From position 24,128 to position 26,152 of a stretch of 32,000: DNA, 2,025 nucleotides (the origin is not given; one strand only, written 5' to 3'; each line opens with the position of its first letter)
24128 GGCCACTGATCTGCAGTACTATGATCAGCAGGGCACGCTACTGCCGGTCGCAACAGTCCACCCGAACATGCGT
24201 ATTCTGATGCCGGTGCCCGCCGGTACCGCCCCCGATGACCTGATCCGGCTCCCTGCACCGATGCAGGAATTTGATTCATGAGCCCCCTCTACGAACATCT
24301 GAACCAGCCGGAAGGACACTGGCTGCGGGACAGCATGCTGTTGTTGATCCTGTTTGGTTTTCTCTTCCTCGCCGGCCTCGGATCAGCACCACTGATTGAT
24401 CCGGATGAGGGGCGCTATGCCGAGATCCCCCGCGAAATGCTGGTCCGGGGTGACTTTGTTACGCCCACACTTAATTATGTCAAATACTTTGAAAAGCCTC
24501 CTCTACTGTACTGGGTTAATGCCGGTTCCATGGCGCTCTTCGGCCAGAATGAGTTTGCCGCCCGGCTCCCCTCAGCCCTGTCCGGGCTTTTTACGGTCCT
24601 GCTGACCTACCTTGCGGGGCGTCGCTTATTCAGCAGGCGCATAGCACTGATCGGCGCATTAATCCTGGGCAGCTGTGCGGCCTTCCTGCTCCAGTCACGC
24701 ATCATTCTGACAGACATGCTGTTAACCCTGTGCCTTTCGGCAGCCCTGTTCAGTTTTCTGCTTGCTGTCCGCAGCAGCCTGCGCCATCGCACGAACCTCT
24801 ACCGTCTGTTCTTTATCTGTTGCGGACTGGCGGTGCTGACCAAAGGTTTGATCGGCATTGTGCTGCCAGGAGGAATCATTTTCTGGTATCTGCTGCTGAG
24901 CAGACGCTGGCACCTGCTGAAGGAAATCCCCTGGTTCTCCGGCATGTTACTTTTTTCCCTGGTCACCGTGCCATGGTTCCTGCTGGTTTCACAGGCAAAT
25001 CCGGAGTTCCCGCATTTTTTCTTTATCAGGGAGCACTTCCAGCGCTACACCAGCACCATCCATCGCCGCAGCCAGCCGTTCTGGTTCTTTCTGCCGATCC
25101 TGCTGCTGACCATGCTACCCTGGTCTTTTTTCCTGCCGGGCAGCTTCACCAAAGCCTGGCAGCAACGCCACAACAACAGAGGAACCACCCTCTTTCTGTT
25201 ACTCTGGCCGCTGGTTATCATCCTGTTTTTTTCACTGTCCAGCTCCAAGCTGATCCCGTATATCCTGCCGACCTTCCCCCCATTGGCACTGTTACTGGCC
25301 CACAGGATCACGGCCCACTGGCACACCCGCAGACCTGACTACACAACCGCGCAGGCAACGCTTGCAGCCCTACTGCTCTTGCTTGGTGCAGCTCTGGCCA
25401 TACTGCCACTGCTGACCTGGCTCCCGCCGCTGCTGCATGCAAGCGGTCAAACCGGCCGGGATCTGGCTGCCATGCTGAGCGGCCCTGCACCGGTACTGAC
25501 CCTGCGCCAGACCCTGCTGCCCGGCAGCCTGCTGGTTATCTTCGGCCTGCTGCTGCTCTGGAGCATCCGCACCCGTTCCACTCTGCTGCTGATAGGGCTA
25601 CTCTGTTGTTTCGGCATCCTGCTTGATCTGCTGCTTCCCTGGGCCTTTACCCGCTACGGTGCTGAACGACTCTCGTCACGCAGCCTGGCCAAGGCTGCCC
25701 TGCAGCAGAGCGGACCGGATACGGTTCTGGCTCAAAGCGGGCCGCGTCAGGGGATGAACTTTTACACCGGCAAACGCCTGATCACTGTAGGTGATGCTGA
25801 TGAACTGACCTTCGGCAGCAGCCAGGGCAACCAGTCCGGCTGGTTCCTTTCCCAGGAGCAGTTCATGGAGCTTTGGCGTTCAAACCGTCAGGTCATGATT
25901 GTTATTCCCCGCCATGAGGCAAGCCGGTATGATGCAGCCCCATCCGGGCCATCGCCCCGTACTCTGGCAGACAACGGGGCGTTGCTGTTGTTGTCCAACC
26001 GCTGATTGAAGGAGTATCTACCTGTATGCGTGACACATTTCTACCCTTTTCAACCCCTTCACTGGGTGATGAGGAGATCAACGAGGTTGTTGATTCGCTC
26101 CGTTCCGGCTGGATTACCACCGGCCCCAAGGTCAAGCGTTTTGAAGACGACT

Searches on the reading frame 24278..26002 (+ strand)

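Call 98: search_protein_families(library=pfam, proteins=[window:24278-26002:+], max_evalue=0.000001)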
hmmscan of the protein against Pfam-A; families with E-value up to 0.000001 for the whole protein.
window:24278-26002:+ (575 aa): 3 families
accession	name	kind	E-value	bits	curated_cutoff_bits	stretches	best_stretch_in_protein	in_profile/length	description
PF02366.24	PMT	-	1.4e-29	103.8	22.7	1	42-247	28-244/245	Dolichyl-phosphate-mannose-protein mannosyltransferase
PF13231.12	PMT_2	-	5e-26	92.3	26.1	1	73-233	2-157/160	Dolichyl-phosphate-mannose-protein mannosyltransferase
PF18583.6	Arnt_C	-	2e-10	40.7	26.5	1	477-548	8-79/103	Aminoarabinose transferase C-terminal domain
